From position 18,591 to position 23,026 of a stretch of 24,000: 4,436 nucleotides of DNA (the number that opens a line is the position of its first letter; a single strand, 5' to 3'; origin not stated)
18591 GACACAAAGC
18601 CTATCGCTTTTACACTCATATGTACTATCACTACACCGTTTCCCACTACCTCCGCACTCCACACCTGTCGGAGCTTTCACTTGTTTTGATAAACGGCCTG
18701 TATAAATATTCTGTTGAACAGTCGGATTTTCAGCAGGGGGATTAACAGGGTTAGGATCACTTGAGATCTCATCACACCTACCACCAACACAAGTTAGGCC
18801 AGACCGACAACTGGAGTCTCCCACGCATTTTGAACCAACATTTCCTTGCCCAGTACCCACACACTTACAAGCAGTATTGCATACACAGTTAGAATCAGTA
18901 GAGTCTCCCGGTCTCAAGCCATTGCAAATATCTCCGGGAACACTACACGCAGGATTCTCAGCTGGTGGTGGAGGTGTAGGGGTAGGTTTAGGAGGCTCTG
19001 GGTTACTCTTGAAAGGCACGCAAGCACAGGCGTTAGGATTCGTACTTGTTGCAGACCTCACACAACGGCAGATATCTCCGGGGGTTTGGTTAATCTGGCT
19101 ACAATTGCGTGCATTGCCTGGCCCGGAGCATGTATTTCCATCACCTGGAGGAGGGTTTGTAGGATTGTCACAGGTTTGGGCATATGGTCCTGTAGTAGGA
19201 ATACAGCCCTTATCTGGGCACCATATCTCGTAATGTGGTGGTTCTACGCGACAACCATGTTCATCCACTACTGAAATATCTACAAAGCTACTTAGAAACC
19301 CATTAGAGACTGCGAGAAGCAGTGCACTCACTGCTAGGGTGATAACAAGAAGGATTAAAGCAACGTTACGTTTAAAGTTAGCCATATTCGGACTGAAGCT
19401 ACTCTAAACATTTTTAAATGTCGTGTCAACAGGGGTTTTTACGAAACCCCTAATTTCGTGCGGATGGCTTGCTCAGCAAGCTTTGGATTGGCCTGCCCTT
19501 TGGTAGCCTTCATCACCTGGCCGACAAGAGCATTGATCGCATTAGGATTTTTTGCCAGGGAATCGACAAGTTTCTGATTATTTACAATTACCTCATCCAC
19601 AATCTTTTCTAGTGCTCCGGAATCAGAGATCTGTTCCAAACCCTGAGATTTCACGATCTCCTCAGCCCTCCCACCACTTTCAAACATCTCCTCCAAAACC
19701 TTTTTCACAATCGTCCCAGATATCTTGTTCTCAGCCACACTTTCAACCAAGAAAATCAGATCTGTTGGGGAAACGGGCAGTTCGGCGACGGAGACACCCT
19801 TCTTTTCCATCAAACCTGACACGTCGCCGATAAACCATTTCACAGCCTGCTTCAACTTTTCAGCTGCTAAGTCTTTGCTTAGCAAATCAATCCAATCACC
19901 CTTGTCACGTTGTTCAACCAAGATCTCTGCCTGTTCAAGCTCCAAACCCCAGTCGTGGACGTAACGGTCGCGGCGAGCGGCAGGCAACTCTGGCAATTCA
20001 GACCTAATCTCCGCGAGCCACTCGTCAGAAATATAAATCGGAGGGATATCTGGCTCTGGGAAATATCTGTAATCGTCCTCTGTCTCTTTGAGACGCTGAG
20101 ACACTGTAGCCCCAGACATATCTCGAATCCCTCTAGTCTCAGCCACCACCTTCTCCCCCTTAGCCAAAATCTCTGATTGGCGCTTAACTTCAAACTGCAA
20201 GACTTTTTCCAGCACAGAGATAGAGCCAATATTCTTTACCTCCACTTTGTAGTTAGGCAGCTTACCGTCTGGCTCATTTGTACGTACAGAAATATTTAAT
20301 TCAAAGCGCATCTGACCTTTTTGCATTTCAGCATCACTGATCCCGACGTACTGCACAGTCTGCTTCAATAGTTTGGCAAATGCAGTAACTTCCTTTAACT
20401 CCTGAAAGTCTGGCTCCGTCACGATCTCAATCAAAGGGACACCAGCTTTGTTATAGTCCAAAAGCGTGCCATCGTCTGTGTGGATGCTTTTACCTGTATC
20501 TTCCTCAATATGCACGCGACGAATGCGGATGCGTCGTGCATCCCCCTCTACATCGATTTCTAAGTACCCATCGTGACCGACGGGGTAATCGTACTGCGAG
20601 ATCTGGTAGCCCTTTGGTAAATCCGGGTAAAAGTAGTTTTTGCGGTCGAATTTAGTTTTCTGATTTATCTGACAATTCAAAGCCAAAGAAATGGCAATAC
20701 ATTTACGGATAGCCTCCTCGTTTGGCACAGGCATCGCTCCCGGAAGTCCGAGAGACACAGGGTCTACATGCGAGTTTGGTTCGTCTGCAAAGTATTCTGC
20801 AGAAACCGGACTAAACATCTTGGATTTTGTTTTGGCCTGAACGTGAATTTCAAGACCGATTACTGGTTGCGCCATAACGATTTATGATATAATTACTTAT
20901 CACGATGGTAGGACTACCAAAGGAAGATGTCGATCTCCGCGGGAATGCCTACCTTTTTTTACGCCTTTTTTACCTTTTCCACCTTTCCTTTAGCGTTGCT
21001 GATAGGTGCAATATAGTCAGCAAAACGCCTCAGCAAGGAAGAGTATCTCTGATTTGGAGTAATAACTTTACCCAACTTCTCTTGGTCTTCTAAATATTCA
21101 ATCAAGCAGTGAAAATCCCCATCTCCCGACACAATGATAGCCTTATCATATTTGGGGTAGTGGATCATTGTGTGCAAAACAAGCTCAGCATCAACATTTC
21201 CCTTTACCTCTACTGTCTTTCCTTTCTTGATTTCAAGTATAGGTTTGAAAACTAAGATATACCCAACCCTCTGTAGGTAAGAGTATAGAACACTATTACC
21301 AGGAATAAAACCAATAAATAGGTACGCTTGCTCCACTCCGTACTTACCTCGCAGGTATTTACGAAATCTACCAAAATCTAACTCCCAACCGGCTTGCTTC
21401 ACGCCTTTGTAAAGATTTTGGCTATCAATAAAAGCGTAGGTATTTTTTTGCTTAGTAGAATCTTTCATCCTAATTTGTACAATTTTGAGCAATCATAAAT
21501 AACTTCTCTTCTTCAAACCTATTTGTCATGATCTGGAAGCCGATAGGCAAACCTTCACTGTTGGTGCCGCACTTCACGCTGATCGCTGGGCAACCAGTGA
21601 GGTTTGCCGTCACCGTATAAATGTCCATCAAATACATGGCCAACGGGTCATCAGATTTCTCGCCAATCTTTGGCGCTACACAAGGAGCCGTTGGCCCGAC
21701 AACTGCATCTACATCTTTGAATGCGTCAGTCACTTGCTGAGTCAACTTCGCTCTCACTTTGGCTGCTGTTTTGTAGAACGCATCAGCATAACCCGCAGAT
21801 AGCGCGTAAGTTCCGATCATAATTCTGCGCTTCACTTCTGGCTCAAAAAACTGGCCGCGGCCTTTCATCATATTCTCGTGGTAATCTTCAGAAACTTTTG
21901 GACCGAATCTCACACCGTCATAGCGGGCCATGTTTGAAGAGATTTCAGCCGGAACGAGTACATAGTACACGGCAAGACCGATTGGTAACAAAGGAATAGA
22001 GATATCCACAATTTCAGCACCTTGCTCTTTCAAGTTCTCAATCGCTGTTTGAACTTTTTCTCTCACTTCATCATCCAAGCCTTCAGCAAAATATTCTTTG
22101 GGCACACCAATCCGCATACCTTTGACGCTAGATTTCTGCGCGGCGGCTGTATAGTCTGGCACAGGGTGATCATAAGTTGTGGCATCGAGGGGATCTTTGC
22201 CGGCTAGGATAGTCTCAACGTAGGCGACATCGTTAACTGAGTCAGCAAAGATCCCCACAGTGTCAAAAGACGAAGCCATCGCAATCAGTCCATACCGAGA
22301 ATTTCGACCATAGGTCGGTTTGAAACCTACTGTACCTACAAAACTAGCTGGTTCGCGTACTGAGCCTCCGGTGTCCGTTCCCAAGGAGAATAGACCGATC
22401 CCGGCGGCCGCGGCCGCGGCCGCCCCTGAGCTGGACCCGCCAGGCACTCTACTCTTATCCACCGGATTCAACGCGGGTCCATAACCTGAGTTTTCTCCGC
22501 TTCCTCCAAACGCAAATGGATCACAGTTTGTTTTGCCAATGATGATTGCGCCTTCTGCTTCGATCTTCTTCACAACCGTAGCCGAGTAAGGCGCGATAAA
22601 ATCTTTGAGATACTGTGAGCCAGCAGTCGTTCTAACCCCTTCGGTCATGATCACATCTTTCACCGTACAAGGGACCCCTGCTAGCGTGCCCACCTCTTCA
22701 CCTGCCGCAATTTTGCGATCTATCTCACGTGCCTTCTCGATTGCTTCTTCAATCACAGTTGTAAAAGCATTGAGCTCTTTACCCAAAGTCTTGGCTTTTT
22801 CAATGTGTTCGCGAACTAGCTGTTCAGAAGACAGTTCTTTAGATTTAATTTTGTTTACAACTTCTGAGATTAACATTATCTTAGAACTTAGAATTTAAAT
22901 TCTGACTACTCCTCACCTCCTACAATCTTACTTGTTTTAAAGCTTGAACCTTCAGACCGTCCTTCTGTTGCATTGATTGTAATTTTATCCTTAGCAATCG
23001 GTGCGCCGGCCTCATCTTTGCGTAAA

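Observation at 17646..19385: Membrane-anchored 579-aa protein built from about 48 cysteines in repeated knot-like modules, with its own strong promoter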

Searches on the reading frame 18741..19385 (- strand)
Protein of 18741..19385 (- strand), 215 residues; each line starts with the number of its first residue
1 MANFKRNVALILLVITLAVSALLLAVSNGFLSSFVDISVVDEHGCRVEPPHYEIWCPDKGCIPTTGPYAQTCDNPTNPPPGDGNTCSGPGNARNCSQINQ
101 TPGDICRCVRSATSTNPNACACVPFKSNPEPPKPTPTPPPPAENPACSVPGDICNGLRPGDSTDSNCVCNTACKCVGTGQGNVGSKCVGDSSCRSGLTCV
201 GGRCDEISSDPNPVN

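Call 37: find_homologous_proteins(query=A3, max_evalue=0.01)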
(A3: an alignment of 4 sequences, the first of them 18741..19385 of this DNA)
Query A3 (4 sequences) (215 aa, profile of the alignment): 1 proteins with E <= 0.01 among 4780 candidates.
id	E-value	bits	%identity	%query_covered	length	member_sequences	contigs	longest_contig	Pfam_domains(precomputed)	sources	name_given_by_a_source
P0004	8.0e-78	279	26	93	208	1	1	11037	-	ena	-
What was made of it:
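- Tried and rejected: A word-indexed profile search with alignment A3 returned only P0004 (call 37).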

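Call 40: find_related_loci(query=A4, collection=metagenome_contigs, flank=8000)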
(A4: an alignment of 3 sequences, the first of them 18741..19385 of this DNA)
Query A4 (215 aa) in metagenome_contigs; peptide patterns used: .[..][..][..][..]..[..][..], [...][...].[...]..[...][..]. (x = any residue, [..] = any of these).
251 stretches matched a pattern, but none encodes a relative of the query by tblastn (E <= 1e-3).

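Call 50: predict_structure(alignment_id=A3)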
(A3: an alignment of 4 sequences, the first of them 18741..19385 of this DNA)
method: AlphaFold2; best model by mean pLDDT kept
length: 215 residues; sequences in the alignment: 4
mean_pLDDT: 58.1   pTM: 0.31
mean pLDDT of the five models: 58.1, 50.6, 46.5, 42.1, 40.0
residues with pLDDT >= 90: 0; 70-90: 77; 50-70: 42; < 50: 96
segments of 3 or more residues with pLDDT < 50: 28-38, 67-71, 73-143, 209-215
pLDDT, mean of each block of 10 residues (from residue 1): 67 82 59 43 58 59 53 36 33 36 42 43 40 36 61 79 83 82 85 82 72 35
secondary structure, 60 per line:
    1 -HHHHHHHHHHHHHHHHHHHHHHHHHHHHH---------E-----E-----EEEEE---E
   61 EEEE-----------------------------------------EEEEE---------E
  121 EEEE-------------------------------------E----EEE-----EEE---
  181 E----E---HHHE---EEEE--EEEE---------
elements in order: H2-30 E52-56 E60-64 E106-110 E120-124 E167-169 E175-177 E197-200 E203-206
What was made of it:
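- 18762..18953 (-): 10-Cys core, residues 145-208. This is the only part modelled with fair confidence (pLDDT about 80) and it includes module 1. Call 50.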

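Call 53: fold_search(model_id=the predicted structure, library=pdb)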
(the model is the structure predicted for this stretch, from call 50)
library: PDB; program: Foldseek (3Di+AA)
matches with E <= 10: 14; with E <= 0.001: 0
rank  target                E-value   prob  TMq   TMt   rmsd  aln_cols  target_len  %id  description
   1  5o57_MODEL_1_A        1.1e+00  0.23  0.17  0.33   8.6        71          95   20  Solution Structure of the N-terminal Region of Dkk4 (released 2018-06-13)
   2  1h9h_I                1.8e+00  0.44  0.11  0.69   1.6        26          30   31  COMPLEX OF EETI-II WITH PORCINE TRYPSIN (released 2004-07-26)
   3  1w7z_A                1.8e+00  0.44  0.11  0.67   1.6        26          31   31  Crystal structure of the free (uncomplexed) Ecballium elaterium trypsin inhibitor (EETI-II) (released 2005-11-01)
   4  1h9i_I                2.1e+00  0.41  0.11  0.69   1.6        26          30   27  COMPLEX OF EETI-II MUTANT WITH PORCINE TRYPSIN (released 2004-07-26)
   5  1f2s_I                4.0e+00  0.21  0.11  0.71   1.6        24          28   33  CRYSTAL STRUCTURE OF THE COMPLEX FORMED BETWEEN BOVINE BETA-TRYPSIN AND MCTI-A, A TRYPSIN INHIBITOR OF SQUASH FAMILY A (released 2000-06-05)
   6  1lu0_A                4.9e+00  0.16  0.11  0.67   1.7        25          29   28  Atomic Resolution Structure of Squash Trypsin Inhibitor: Unexpected Metal Coordination (released 2002-08-28)
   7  5z5k_B                4.9e+00  0.14  0.14  0.41   3.6        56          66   23  Structure of the DCC-Draxin complex (released 2018-06-20)
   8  7fbp_B                5.3e+00  0.18  0.11  0.61   1.6        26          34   27  FXIIa-cMCoFx1 complex (released 2021-11-10)
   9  1ixt_MODEL_1_A        5.7e+00  0.11  0.11  0.63   2.1        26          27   23  Structure of a Novel P-Superfamily Spasmodic Conotoxin Reveals an Inhibitory Cystine Knot Motif (released 2003-01-28)
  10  7y7i_K                5.7e+00  0.03  0.09  0.33   4.9        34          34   18  chicken KNL2 in complex with the CENP-A nucleosome (released 2022-07-13)
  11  2a2v_MODEL_1_A        6.9e+00  0.18  0.13  0.72   1.7        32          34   22  The solution structure of Jingzhaotoxin-XI (released 2005-07-05)
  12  1mcv_I                7.4e+00  0.15  0.10  0.70   0.8        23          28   35  Crystal Structure Analysis of a Hybrid Squash Inhibitor in Complex with Porcine Pancreatic Elastase (released 2003-02-04)
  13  2btc_I                7.4e+00  0.13  0.11  0.68   1.6        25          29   28  BOVINE TRYPSIN IN COMPLEX WITH SQUASH SEED INHIBITOR (CUCURBITA PEPO TRYPSIN INHIBITOR II) (released 2000-01-19)
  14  3q2h_B                7.4e+00  0.01  0.12  0.10   8.9        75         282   23  Adamts1 in complex with N-hydroxyformamide inhibitors of ADAM-TS4 (released 2011-03-30)
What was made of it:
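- On Inhibitor cystine knot (knottin): Foldseek lists knottins only at E of 1.8-7 (call 53).
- Closest known: Knottin / Dickkopf N-terminal / colipase-type disulfide mini-domains. Same: These folds are the top Foldseek PDB hits for the model: Dkk4 N-terminal region, and EETI-II and other squash inhibitors at TM 0.67-0.72 over 24-26 residues (call 53).
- Closest known: Knottin / Dickkopf N-terminal / colipase-type disulfide mini-domains. Different: All hits have E >= 1.1 and probability <= 0.44, so none is significant (call 53).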

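Call 54: search_solved_structures(query=A3, max_evalue=10, show_alignments=2)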
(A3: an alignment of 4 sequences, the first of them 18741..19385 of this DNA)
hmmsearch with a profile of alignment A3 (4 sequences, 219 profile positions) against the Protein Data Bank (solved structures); distinct sequences matched with E-value up to 10: 0.
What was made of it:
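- Tried and rejected: PDB profile search (call 54).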

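Call 78: find_related_loci(query=A4, collection=viral_contigs, flank=5000)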
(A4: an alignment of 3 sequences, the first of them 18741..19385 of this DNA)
Query A4 (215 aa) in viral_contigs; peptide patterns used: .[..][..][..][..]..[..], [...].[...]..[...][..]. (x = any residue, [..] = any of these).
110 stretches matched a pattern, but none encodes a relative of the query by tblastn (E <= 1e-3).
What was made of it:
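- Tried and rejected: Scan of IMG/VR viral contigs (call 78).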

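Call 88: fold_search(model_id=the predicted structure, library=viral)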
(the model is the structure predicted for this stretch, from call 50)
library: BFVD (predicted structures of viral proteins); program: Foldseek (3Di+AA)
matches with E <= 10: 44; with E <= 0.001: 0
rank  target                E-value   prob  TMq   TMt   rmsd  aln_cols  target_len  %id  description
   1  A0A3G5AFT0            5.9e-02  0.94  0.15  0.11  11.2        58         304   29  Transmembrane protein [Solivirus sp.]
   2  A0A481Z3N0            7.8e-02  0.90  0.15  0.09   7.9        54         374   22  Transmembrane protein [Pithovirus LCPAC102]
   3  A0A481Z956            8.9e-02  0.07  0.13  0.11  20.4       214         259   16  Transmembrane protein [Pithovirus LCPAC304]
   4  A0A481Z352            9.5e-02  0.89  0.14  0.10   7.1        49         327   26  Transmembrane protein [Pithovirus LCPAC101]
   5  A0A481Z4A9            3.0e-01  0.72  0.15  0.24   5.3        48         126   38  Transmembrane protein [Pithovirus LCPAC201]
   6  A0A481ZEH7            4.2e-01  0.35  0.13  0.13   7.4        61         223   23  Transmembrane protein [Pithovirus LCPAC404]
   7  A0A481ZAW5            4.7e-01  0.08  0.13  0.10  24.2       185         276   16  Uncharacterized protein [Pithovirus LCPAC304]
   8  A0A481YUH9            5.4e-01  0.04  0.13  0.09  29.3       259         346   18  Galactose binding lectin domain protein [Marseillevirus LCMAC102]
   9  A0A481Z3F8            6.6e-01  0.04  0.14  0.09  32.5       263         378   18  Transmembrane protein [Pithovirus LCPAC103]
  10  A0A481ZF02            8.1e-01  0.04  0.14  0.07  26.3       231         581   14  Transmembrane protein [Pithovirus LCPAC404]
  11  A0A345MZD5            1.9e+00  0.11  0.15  0.12  12.6        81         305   18  (no name in the UniProt tables at hand)
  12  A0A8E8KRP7            1.9e+00  0.02  0.13  0.07  22.1       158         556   11  ORF2 [Bemisia tabaci nege-like virus 1]
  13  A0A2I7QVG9            2.1e+00  0.04  0.13  0.05  16.7       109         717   20  (no name in the UniProt tables at hand)
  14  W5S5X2                3.1e+00  0.12  0.17  0.10   6.4        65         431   25  EGF-like domain protein [Pithovirus sibericum]
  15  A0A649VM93            3.3e+00  0.01  0.08  0.12  48.5       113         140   22  Membrane protein [Arthrobacter phage Mufasa8]
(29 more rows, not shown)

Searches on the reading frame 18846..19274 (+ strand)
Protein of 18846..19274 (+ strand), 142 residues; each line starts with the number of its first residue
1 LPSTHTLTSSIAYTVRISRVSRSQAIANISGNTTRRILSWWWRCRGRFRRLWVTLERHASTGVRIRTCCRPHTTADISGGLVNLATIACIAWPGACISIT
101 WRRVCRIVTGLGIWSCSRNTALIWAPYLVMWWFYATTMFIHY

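Call 89: list_cluster_members(proteins=[window:18846-19274:+, window:18877-19233:+, window:17646-19385:-, window:18346-18549:+])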
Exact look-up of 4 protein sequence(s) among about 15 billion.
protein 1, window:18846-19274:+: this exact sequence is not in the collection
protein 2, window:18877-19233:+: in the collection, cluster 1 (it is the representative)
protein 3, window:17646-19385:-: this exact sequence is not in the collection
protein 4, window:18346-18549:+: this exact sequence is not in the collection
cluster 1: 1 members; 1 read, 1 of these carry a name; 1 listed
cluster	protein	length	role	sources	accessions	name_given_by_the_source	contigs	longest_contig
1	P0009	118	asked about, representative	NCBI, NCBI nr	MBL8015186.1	MAG: hypothetical protein JNK26_03280 [Candidatus Doudnabacteria bacterium] | hypothetical protein [Candidatus Doudnabacteria bacterium]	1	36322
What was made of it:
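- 18877..19233 (+): Antisense shadow ORF annotated in GenBank as MBL8015186.1 (JNK26_03280). It is probably spurious. Call 89.
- The full protein is absent from the 15-billion-protein collection (call 89). The GenBank alternative for that stretch is an antisense Gly-rich shadow of Pro codons (call 89).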

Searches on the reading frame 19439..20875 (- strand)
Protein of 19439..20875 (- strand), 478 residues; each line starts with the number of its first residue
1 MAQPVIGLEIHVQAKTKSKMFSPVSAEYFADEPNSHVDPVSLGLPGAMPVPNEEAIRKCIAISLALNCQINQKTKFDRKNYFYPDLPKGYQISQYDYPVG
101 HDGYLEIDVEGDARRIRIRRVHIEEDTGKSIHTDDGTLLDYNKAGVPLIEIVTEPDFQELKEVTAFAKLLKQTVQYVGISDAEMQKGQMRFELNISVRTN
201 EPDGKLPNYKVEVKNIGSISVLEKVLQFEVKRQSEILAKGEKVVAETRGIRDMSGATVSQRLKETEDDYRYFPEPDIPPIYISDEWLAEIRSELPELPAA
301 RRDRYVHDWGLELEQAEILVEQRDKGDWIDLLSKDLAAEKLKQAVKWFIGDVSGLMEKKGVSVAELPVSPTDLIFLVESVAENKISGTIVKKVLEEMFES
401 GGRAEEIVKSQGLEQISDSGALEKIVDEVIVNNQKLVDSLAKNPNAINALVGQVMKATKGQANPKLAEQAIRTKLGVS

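Call 20: search_protein_families(library=pfam, proteins=[window:19439-20875:-], max_evalue=0.001)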
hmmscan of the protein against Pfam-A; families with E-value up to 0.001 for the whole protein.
window:19439-20875:- (478 aa): 2 families
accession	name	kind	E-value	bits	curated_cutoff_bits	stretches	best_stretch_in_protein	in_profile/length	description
PF02934.20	GatB_N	-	4.6e-107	357.8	23.4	1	5-287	2-276/277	GatB/GatE catalytic domain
PF02637.23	GatB_Yqey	-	6.2e-42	143.4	27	1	340-475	12-148/148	GatB domain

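Call 32: find_related_loci(query=window:19439-20875:-, collection=genome_contigs, flank=6000)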
Query window:19439-20875:- (478 aa) in genome_contigs; peptide patterns used: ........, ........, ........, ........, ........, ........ (x = any residue, [..] = any of these).
165 stretches matched a pattern; 119 encode a relative of the query (tblastn E <= 1e-3); the best 80 are kept; 80 distinct loci.
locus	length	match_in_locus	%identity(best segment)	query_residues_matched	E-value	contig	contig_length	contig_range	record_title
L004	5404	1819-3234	67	5-475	0e+0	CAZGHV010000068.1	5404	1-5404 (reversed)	MAG TPA_asm: uncultured Candidatus Saccharibacteria bacterium isolate binchicken_co58_79 genome assembly, contig: NODE_1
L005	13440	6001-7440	61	3-477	0e+0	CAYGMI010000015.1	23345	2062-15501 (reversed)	MAG TPA_asm: uncultured Candidatus Saccharibacteria bacterium isolate ERP116193_co2_98 genome assembly, contig: NODE_543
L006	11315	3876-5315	64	1-477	0e+0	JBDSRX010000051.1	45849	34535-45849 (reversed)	MAG: Candidatus Dojkabacteria bacterium isolate cluster1_bin.520 k127_3129282, whole genome shotgun sequence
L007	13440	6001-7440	62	1-477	0e+0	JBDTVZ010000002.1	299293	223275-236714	MAG: Candidatus Dojkabacteria bacterium isolate cluster3_bin.8 NODE_17_length_299293_cov_11.517778, whole genome shotgun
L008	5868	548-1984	61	3-478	0e+0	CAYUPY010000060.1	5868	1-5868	MAG TPA_asm: uncultured Candidatus Saccharibacteria bacterium isolate SRP141376_co5_423 genome assembly, contig: NODE_31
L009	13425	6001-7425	61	4-477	0e+0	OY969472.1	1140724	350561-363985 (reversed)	MAG: uncultured bacterium isolate MFD02416.bin.c.3 genome assembly, chromosome: 1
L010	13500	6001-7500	60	6-477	0e+0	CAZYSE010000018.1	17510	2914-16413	MAG TPA_asm: uncultured Candidatus Saccharibacteria bacterium isolate SRP286056_co1_293 genome assembly, contig: NODE_38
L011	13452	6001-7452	59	1-477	0e+0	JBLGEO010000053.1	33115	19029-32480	MAG: Candidatus Dojkabacteria bacterium isolate cluster3_bin.91 cluster3_bin.91_NODE_3799, whole genome shotgun sequence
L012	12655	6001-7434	57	3-477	0e+0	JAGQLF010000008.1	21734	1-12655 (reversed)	MAG: Candidatus Dojkabacteria bacterium isolate HKST-UBA09 NODE_8_length_21734_cov_4.026735, whole genome shotgun sequen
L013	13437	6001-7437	57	1-477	0e+0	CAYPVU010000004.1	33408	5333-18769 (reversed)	MAG TPA_asm: uncultured Candidatus Saccharibacteria bacterium isolate binchicken_co23_219 genome assembly, contig: k141_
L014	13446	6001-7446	58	1-476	0e+0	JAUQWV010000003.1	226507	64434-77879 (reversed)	MAG: Candidatus Dojkabacteria bacterium isolate BIN12 contig_81617, whole genome shotgun sequence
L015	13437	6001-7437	56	3-477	0e+0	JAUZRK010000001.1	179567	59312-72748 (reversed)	MAG: Candidatus Dojkabacteria bacterium isolate GS19_ROV17_BS05-AMOR20_M0215 AMOR20_M0215_contig1, whole genome shotgun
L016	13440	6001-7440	60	1-478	0e+0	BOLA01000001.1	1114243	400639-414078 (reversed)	Patescibacteria group bacterium BroJett037 DNA, sequence1, whole genome shotgun sequence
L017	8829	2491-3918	55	4-476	4e-179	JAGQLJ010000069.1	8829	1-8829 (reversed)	MAG: Candidatus Dojkabacteria bacterium isolate HKST-UBA13 2012-05-30_1_(paired)_contig_310724, whole genome shotgun seq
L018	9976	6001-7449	55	3-477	1e-178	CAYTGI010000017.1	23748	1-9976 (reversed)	MAG TPA_asm: uncultured Candidatus Saccharibacteria bacterium isolate SRP141376_co3_398 genome assembly, contig: NODE_56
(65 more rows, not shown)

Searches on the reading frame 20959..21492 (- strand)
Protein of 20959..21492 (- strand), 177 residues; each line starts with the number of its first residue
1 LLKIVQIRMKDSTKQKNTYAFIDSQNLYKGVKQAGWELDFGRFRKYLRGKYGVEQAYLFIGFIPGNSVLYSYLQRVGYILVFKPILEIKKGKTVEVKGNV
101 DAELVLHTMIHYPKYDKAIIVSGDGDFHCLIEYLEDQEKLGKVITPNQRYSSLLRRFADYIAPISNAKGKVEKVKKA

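Call 20: search_protein_families(library=pfam, proteins=[window:20959-21492:-], max_evalue=0.001)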
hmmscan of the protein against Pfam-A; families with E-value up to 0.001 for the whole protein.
window:20959-21492:- (177 aa): 1 family
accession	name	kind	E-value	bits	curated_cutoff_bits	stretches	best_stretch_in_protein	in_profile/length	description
PF01936.24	NYN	-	2.3e-14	54.6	24.2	1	20-161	4-141/145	NYN domain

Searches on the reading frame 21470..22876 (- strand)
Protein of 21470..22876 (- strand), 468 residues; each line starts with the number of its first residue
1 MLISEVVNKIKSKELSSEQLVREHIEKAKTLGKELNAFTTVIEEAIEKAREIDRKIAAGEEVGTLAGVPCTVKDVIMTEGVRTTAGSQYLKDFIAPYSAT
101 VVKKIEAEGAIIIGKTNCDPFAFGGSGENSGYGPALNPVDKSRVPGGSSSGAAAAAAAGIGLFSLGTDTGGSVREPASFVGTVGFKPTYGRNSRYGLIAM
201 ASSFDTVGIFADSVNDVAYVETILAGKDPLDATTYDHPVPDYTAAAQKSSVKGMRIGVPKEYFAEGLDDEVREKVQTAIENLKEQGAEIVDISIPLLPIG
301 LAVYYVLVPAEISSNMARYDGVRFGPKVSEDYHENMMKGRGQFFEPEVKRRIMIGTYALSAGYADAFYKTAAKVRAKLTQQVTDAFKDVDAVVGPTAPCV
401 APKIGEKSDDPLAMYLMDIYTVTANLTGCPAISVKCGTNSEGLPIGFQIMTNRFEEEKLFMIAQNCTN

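Call 20: search_protein_families(library=pfam, proteins=[window:21470-22876:-], max_evalue=0.001)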
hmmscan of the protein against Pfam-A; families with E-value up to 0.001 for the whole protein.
window:21470-22876:- (468 aa): 1 family
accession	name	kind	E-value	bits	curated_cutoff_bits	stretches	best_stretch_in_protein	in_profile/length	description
PF01425.27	Amidase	-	6.4e-142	474.1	27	1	20-459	2-444/445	Amidase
